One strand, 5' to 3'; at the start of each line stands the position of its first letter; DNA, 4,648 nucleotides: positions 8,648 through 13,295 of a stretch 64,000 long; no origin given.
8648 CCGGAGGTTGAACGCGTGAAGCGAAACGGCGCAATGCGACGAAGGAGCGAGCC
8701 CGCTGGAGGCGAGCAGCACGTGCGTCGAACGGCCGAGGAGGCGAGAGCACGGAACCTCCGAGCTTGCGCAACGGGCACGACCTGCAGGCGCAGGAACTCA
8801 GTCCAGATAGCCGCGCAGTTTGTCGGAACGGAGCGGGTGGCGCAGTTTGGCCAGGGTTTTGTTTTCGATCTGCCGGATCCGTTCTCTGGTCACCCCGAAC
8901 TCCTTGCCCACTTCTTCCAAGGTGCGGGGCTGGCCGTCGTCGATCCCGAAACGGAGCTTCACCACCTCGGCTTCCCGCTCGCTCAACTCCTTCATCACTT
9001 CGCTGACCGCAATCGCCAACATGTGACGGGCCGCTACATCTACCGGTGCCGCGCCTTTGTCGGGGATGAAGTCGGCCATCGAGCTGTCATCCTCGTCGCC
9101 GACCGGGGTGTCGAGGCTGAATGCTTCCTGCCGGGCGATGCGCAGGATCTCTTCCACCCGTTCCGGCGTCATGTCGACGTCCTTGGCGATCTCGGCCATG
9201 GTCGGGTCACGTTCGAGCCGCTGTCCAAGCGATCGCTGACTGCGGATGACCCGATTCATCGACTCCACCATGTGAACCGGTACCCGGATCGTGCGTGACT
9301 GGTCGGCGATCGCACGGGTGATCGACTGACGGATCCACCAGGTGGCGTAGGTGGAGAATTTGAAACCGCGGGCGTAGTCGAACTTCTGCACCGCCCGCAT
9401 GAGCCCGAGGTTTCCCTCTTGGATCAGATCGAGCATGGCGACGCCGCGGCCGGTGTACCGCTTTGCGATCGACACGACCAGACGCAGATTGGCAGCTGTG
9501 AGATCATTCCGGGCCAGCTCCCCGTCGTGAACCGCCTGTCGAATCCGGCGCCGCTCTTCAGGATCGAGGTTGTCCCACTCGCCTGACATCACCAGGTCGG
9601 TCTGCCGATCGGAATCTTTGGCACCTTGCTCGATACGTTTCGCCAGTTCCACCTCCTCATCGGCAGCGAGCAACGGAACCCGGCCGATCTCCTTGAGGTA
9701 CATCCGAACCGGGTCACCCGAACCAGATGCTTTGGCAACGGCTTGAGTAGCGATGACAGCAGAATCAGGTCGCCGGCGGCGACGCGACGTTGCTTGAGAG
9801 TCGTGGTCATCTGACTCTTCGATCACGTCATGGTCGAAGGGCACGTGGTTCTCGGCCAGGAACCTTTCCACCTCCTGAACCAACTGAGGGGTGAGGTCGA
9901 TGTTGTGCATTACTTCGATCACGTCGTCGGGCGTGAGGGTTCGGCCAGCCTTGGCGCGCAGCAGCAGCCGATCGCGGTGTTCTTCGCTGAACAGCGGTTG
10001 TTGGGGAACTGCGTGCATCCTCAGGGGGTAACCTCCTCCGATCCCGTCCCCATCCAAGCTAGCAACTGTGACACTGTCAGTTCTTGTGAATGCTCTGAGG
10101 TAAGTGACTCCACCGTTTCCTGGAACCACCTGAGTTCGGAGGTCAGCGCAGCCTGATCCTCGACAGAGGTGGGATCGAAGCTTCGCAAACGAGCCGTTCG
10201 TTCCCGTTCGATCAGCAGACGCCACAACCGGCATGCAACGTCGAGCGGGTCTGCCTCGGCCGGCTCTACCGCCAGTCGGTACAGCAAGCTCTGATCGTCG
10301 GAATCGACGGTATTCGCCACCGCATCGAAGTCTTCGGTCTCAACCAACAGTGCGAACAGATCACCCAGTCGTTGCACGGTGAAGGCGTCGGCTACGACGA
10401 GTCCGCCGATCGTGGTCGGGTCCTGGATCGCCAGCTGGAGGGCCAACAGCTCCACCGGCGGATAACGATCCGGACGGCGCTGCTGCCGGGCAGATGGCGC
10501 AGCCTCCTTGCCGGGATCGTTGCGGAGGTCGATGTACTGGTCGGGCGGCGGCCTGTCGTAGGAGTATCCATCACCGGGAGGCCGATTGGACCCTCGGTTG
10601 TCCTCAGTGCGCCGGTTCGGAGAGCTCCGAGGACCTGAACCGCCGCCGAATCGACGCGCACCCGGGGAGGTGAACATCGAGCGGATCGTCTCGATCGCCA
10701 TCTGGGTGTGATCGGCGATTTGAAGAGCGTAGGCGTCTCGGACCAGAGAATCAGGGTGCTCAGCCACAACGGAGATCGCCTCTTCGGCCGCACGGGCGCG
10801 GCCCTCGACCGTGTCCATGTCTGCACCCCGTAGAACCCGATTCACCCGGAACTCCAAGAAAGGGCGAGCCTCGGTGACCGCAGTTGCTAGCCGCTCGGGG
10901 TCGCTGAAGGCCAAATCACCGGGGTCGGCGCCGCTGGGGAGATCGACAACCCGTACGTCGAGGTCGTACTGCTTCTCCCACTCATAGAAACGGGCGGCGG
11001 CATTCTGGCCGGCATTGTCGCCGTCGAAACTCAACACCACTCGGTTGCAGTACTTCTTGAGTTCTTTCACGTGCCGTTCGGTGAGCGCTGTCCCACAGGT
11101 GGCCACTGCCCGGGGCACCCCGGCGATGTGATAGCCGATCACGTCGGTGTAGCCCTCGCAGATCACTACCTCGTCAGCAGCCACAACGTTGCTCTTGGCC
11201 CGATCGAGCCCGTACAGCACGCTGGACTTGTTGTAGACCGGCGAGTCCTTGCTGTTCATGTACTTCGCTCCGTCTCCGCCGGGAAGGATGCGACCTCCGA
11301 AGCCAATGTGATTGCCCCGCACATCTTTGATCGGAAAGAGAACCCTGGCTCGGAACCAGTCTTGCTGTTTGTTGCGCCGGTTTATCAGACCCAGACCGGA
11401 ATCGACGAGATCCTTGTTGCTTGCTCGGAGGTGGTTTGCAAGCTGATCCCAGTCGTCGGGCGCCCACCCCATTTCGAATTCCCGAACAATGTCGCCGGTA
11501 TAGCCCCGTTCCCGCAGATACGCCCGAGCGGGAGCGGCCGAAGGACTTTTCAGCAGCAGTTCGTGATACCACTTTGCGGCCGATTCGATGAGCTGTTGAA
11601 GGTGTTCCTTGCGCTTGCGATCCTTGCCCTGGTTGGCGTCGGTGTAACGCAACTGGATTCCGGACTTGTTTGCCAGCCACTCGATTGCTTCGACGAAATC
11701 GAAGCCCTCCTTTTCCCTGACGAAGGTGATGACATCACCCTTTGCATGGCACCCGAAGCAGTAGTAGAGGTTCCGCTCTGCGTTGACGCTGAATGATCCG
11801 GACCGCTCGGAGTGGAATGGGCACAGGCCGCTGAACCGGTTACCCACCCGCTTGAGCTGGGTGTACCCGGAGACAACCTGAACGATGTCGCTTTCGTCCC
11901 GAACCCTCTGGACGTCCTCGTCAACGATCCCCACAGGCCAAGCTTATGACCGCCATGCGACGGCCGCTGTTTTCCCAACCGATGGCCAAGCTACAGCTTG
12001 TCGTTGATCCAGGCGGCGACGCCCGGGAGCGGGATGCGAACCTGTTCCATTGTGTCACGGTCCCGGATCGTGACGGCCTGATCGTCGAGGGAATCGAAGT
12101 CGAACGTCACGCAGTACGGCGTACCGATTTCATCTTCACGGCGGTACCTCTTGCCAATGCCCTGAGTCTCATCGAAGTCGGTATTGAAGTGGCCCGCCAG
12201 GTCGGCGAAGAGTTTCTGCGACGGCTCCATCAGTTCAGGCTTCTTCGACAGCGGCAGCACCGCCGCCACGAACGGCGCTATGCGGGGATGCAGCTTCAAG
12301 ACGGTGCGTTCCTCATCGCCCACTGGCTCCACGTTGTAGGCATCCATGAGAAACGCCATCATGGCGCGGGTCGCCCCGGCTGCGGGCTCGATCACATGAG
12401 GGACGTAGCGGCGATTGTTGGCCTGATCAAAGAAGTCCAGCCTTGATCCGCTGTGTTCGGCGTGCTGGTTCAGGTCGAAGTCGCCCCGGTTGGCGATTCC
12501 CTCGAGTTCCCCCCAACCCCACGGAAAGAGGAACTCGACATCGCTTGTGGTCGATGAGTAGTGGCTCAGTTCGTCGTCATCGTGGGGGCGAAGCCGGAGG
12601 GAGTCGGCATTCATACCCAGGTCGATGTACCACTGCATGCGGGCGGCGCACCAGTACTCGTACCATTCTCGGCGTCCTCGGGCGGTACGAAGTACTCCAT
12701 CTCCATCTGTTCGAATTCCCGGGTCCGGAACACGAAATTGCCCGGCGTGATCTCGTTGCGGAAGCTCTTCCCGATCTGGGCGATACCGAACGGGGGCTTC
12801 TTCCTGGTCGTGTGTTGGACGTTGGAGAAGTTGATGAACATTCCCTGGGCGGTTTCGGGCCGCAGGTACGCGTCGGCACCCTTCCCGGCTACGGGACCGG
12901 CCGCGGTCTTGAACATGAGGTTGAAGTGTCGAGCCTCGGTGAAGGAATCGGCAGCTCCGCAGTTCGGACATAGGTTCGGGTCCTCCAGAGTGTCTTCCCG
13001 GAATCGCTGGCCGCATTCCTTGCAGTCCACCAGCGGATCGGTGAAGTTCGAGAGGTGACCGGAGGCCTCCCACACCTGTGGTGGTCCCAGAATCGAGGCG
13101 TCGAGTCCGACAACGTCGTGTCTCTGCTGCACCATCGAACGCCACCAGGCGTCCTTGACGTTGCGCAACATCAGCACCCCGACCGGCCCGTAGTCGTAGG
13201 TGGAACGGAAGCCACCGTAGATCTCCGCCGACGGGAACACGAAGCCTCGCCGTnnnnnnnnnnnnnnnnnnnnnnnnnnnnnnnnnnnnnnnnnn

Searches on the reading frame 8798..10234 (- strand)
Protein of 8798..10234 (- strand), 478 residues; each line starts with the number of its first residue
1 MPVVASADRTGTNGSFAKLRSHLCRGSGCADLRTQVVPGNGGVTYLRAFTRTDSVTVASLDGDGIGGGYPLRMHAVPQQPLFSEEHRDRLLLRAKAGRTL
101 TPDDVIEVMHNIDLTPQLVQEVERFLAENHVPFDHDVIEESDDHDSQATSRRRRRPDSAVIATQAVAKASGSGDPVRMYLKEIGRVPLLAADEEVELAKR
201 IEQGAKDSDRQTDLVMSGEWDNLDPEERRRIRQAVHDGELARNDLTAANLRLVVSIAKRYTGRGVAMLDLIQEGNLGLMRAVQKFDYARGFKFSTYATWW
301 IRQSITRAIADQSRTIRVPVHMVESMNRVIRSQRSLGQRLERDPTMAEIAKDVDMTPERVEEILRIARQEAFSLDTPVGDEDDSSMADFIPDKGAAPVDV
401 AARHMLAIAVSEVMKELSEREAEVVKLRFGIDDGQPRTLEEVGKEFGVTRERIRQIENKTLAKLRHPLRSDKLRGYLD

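Call 17: find_encoding_contigs(protein=window:8801-10234:-, flank=10000, max_places=10)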
Protein window:8801-10234:- (478 aa): no gene with exactly this product is on record in the collection.

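Call 18: search_protein_families(library=ncbifam, proteins=[window:8798-10234:-])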
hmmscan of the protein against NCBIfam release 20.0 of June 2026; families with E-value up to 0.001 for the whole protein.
window:8798-10234:- (478 aa): 48 families (the best 25 are shown)
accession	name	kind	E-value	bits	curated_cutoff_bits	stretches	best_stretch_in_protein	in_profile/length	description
NF004208.0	PRK05658.1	equivalog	2.4e-135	453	555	2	223-478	371-630/631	RNA polymerase sigma factor RpoD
NF006666.0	PRK09210.1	equivalog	1.3e-134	449.2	572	2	218-478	109-370/370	RNA polymerase sigma factor RpoD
NF004561.0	PRK05901.1-3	equivalog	1.3e-132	443.7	582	1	141-478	219-537/537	RNA polymerase sigma factor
NF004560.0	PRK05901.1-1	equivalog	3.2e-131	439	711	1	134-478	173-516/516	RNA polymerase sigma factor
NF005920.0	PRK07921.1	subfamily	2.1e-115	385.2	464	1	159-476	15-326/328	RNA polymerase sigma factor SigB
NF005643.0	PRK07406.1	equivalog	7.7e-110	367.6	500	1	135-477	51-396/397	RNA polymerase sigma factor RpoD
NF041931.2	MzaA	equivalog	4.2e-107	359.8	800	1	222-478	457-715/726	MZA anti-phage system associated sigma-70 family RNA polymerase sigma factor MzaA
TIGR02997.1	Sig70-cyanoRpoD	subfamily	4.6e-105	351.1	384.5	1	174-465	1-298/298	RNA polymerase sigma factor, RpoD/SigA family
TIGR02393.1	RpoD_Cterm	equivalog_domain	2.4e-104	348.1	354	1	241-477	1-237/238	RNA polymerase sigma factor RpoD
NF004562.0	PRK05901.1-4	equivalog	1.7e-102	343.7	779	2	237-478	313-554/571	RNA polymerase sigma factor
NF005785.0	PRK07598.1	equivalog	1.6e-95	320.4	554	2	219-478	157-412/415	RNA polymerase sigma factor SigC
NF005642.0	PRK07405.1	subfamily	4.7e-93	311.9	524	1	171-476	6-315/318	RNA polymerase sigma factor SigD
NF004207.0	PRK05657.1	equivalog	8.2e-91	304.8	394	2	226-473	75-322/329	RNA polymerase sigma factor RpoS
TIGR02394.1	rpoS_proteo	equivalog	7.6e-90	301.3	378.7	2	225-473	30-279/285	RNA polymerase sigma factor RpoS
NF004615.0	PRK05949.1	subfamily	3.1e-89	299.1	530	1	167-476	11-324/327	RNA polymerase sigma factor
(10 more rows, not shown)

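Call 22: find_homologous_proteins(query=window:8801-10018:-, max_evalue=1e-100)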
Query seq(406 aa) (406 aa): 3419 proteins with E <= 1e-100 among 8000 candidates; the best 120 are listed.
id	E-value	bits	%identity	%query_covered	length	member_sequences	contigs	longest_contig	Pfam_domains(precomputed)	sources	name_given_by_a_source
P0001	1.9e-259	878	100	100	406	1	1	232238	PF04545.23,PF00140.26,PF04542.21,PF04539.23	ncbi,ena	-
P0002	6.2e-246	834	95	100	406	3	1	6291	PF04545.23,PF00140.26,PF04542.21,PF04539.23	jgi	jgi:RNA polymerase primary sigma factor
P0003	2.8e-238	808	92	100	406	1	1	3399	PF04545.23,PF00140.26,PF04542.21,PF04539.23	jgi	jgi:RNA polymerase primary sigma factor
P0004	7.9e-235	797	92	98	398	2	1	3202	PF04545.23,PF00140.26,PF04542.21,PF04539.23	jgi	jgi:RNA polymerase primary sigma factor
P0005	2.0e-222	756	87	100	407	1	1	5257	PF04545.23,PF00140.26,PF04542.21,PF04539.23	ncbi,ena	-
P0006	1.2e-221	754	87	100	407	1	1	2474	PF04545.23,PF00140.26,PF04542.21,PF04539.23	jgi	jgi:RNA polymerase primary sigma factor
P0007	4.4e-215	732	92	91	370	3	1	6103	PF04545.23,PF00140.26,PF04542.21,PF04539.23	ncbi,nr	ncbi:MAG: RNA polymerase sigma factor [Acidimicrobiia bacterium]|nr:RNA polymerase sigma factor [Aci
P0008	2.1e-206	704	83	98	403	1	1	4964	PF04545.23,PF00140.26,PF04542.21,PF04539.23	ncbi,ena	-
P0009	7.6e-203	692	81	98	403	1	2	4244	PF04545.23,PF00140.26,PF04542.21,PF04539.23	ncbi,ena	-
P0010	7.3e-193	659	84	91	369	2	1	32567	PF04545.23,PF00140.26,PF04542.21,PF04539.23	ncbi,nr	ncbi:MAG: RNA polymerase sigma factor [Acidimicrobiales bacterium]|nr:RNA polymerase sigma factor [A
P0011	1.2e-174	599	70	98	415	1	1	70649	PF04545.23,PF00140.26,PF04542.21,PF04539.23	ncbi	ncbi:MAG: sigma-70 family RNA polymerase sigma factor [Actinomycetota bacterium]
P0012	2.2e-172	592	66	100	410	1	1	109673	PF04545.23,PF00140.26,PF04542.21,PF04539.23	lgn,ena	-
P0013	6.7e-172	590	69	100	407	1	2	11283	PF04545.23,PF00140.26,PF04542.21,PF04539.23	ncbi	-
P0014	6.5e-171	587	68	100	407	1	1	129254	PF04545.23,PF00140.26,PF04542.21,PF04539.23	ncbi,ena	-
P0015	6.8e-171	587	70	98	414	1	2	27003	PF04545.23,PF00140.26,PF04542.21,PF04539.23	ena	-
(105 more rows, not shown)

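Call 23: find_encoding_contigs(protein=P0001, flank=10000, max_places=3)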
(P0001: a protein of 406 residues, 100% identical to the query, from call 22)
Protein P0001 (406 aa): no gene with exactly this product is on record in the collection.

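Call 24: find_encoding_contigs(protein=P0002, flank=10000, max_places=3)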
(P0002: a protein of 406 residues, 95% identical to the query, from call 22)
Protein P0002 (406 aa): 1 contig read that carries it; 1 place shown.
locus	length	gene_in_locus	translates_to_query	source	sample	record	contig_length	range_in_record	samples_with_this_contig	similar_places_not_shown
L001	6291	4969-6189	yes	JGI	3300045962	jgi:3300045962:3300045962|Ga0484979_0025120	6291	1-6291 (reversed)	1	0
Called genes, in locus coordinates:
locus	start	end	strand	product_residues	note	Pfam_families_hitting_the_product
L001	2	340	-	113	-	?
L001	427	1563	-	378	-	PF06271:RDD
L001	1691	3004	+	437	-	PF00587:tRNA-synt_2b, PF03129:HGTP_anticodon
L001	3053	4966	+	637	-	PF01807:Zn_ribbon_DnaG, PF08275:DNAG_N, PF01751:Toprim, PF13155:Toprim_2, PF13362:Toprim_3 (weak), PF13662:Toprim_4, PF10410:DnaB_bind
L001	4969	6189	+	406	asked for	PF00140:Sigma70_r1_2, PF04542:Sigma70_r2, PF04539:Sigma70_r3, PF04545:Sigma70_r4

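Call 25: find_encoding_contigs(protein=P0010, flank=10000, max_places=3)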
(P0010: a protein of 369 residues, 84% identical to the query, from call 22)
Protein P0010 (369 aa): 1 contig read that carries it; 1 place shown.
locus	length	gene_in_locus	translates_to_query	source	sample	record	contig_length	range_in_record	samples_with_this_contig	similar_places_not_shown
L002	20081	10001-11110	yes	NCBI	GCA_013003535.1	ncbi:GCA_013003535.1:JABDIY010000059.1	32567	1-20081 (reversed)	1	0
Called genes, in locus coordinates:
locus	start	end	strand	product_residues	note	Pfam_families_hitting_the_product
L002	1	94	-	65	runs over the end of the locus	PF00313:CSD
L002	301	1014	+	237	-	-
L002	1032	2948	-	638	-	PF04851:ResIII (faint), PF00270:DEAD (weak), PF13307:Helicase_C_2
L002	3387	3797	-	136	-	-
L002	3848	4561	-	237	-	PF11967:RecO_N, PF02565:RecO_C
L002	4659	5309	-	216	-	PF01255:Prenyltransf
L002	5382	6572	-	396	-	PF06271:RDD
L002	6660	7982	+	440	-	PF00587:tRNA-synt_2b, PF03129:HGTP_anticodon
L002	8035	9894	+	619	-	PF01807:Zn_ribbon_DnaG, PF08275:DNAG_N, PF01751:Toprim, PF13155:Toprim_2, PF13662:Toprim_4, PF10410:DnaB_bind (weak)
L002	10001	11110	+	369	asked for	PF00140:Sigma70_r1_2, PF04542:Sigma70_r2, PF04539:Sigma70_r3, PF04545:Sigma70_r4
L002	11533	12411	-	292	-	PF00392:GntR (faint)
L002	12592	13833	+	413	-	PF00067:p450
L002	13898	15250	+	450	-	PF02254:TrkA_N, PF03807:F420_oxidored (weak), PF02080:TrkA_C (weak), PF01488:Shikimate_DH (weak), PF02254:TrkA_N, PF03807:F420_oxidored (weak), PF13460:NAD_binding_10, PF02080:TrkA_C, +14 more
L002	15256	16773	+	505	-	PF02386:TrkH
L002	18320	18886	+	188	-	-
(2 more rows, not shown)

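Call 54: find_encoding_contigs(protein=P0007, flank=6000, max_places=3)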
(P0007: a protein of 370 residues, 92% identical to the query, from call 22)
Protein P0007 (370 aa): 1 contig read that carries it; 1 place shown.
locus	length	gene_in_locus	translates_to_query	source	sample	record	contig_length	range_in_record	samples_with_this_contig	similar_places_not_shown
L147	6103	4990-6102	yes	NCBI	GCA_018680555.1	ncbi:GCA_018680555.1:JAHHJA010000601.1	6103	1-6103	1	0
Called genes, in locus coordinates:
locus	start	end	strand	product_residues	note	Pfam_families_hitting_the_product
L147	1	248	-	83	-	PF01255:Prenyltransf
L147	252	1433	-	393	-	PF06271:RDD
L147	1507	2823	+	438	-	PF00587:tRNA-synt_2b, PF03129:HGTP_anticodon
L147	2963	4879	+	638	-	PF01807:Zn_ribbon_DnaG, PF08275:DNAG_N, PF01751:Toprim, PF13155:Toprim_2, PF13362:Toprim_3 (weak), PF13662:Toprim_4, PF10410:DnaB_bind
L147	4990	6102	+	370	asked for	PF00140:Sigma70_r1_2, PF04542:Sigma70_r2, PF04539:Sigma70_r3, PF04545:Sigma70_r4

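Call 55: find_encoding_contigs(protein=P0005, flank=6000, max_places=3)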
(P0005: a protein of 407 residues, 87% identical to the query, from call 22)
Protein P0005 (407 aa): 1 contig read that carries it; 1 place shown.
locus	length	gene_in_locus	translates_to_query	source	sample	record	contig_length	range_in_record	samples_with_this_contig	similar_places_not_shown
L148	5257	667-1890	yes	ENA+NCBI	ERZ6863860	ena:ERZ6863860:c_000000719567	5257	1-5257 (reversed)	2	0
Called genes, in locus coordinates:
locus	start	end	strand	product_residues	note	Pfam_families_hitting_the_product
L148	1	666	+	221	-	?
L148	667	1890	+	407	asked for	PF00140:Sigma70_r1_2, PF04542:Sigma70_r2, PF04539:Sigma70_r3, PF04545:Sigma70_r4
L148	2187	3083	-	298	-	PF00392:GntR (faint)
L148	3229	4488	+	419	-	PF00067:p450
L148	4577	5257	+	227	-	?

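Call 56: find_encoding_contigs(protein=P0003, flank=6000, max_places=3)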
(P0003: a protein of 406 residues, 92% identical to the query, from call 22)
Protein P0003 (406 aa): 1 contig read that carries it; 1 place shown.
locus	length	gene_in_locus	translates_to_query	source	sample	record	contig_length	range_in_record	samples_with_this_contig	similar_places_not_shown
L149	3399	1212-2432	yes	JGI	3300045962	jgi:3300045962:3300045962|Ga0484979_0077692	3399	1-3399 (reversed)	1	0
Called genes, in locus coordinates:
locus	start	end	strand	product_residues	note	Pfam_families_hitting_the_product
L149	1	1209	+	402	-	PF01751:Toprim, PF13155:Toprim_2, PF13362:Toprim_3 (weak), PF13662:Toprim_4, PF10410:DnaB_bind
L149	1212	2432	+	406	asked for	PF00140:Sigma70_r1_2, PF04542:Sigma70_r2, PF04539:Sigma70_r3, PF04545:Sigma70_r4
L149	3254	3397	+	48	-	?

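Call 78: list_cluster_members(proteins=[P0001])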
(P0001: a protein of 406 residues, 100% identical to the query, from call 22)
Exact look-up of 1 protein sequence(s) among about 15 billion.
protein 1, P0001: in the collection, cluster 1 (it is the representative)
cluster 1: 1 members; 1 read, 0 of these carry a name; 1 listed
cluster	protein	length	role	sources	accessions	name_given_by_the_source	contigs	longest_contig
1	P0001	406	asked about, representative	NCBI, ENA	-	-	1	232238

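Call 88: find_encoding_contigs(protein=P0004, flank=4000, max_places=2)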
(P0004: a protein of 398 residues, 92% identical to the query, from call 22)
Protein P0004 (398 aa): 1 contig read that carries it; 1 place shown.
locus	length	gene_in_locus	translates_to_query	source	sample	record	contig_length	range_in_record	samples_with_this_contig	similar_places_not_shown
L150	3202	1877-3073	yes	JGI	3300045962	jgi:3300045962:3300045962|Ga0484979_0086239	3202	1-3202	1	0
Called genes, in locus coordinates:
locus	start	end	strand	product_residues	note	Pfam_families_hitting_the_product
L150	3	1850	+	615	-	?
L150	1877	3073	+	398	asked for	PF00140:Sigma70_r1_2, PF04542:Sigma70_r2, PF04539:Sigma70_r3, PF04545:Sigma70_r4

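Call 89: find_encoding_contigs(protein=P0006, flank=4000, max_places=2)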
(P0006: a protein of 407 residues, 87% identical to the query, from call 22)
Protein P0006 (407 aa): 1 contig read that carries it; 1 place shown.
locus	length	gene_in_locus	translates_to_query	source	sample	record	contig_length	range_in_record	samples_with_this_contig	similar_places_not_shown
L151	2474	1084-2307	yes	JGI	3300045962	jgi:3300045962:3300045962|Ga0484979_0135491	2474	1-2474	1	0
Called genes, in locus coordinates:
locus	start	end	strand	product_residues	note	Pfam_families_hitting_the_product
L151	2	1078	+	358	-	?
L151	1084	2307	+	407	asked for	PF00140:Sigma70_r1_2, PF04542:Sigma70_r2, PF04539:Sigma70_r3, PF04545:Sigma70_r4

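Call 90: find_encoding_contigs(protein=P0008, flank=4000, max_places=2)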
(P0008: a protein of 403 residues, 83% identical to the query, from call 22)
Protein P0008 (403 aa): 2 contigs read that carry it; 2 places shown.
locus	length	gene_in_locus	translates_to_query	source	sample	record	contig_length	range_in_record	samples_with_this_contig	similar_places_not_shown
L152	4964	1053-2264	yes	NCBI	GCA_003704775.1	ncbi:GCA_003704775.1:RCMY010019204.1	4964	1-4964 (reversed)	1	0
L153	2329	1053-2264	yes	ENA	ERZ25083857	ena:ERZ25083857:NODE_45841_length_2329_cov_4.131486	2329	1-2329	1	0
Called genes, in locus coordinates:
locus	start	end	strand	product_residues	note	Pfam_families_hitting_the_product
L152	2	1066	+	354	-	?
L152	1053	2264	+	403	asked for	PF00140:Sigma70_r1_2, PF04542:Sigma70_r2, PF04539:Sigma70_r3, PF04545:Sigma70_r4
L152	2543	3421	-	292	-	PF00392:GntR (faint)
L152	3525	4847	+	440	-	PF00067:p450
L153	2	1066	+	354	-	?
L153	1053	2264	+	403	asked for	PF00140:Sigma70_r1_2, PF04542:Sigma70_r2, PF04539:Sigma70_r3, PF04545:Sigma70_r4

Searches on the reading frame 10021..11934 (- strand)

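Call 18: search_protein_families(library=ncbifam, proteins=[window:10021-11934:-])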
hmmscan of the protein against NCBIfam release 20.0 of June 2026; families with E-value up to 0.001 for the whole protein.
window:10021-11934:- (637 aa): 4 families
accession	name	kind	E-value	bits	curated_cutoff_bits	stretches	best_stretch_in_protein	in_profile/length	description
TIGR01391.1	dnaG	equivalog_domain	8.4e-121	403.7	283.6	1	5-409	4-413/414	DNA primase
TIGR00646.1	MG010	hypoth_equivalog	5.3e-09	35.9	260.65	1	175-344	43-203/218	DNA primase-like protein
NF006382.0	PRK08624.1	equivalog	3.6e-08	32.7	440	1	193-321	179-314/373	hypothetical protein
NF003108.1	PRK04031.1-1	equivalog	6.6e-05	22.3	300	1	246-310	156-218/419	DNA primase DnaG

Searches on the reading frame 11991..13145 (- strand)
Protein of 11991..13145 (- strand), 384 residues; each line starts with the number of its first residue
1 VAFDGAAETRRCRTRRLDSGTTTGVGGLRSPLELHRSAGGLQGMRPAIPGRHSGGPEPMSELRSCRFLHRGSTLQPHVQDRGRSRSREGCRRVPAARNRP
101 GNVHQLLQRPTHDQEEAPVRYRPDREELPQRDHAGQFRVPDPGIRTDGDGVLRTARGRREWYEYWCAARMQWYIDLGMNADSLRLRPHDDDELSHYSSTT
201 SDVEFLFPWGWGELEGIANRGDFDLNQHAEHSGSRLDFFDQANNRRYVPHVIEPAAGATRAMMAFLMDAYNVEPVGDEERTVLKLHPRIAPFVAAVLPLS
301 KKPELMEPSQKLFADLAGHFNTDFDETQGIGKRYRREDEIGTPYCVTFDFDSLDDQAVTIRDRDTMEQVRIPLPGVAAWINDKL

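Call 18: search_protein_families(library=ncbifam, proteins=[window:11991-13145:-])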
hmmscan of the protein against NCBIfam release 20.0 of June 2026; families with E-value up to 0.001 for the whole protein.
window:11991-13145:- (384 aa): 4 families
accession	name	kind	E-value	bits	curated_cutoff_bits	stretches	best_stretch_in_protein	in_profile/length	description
NF003211.1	PRK04173.1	equivalog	6.9e-89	298.8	312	1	153-379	229-453/454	glycine--tRNA ligase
TIGR00389.1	glyS_dimeric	equivalog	6e-69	233.1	243.3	2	243-383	424-564/565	glycine--tRNA ligase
NF011484.0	PRK14894.1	equivalog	2.6e-47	161.2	1050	2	275-383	418-536/539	glycine--tRNA ligase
NF008979.1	PRK12325.1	exception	0.00047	19.1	550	1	288-373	341-429/437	proline--tRNA ligase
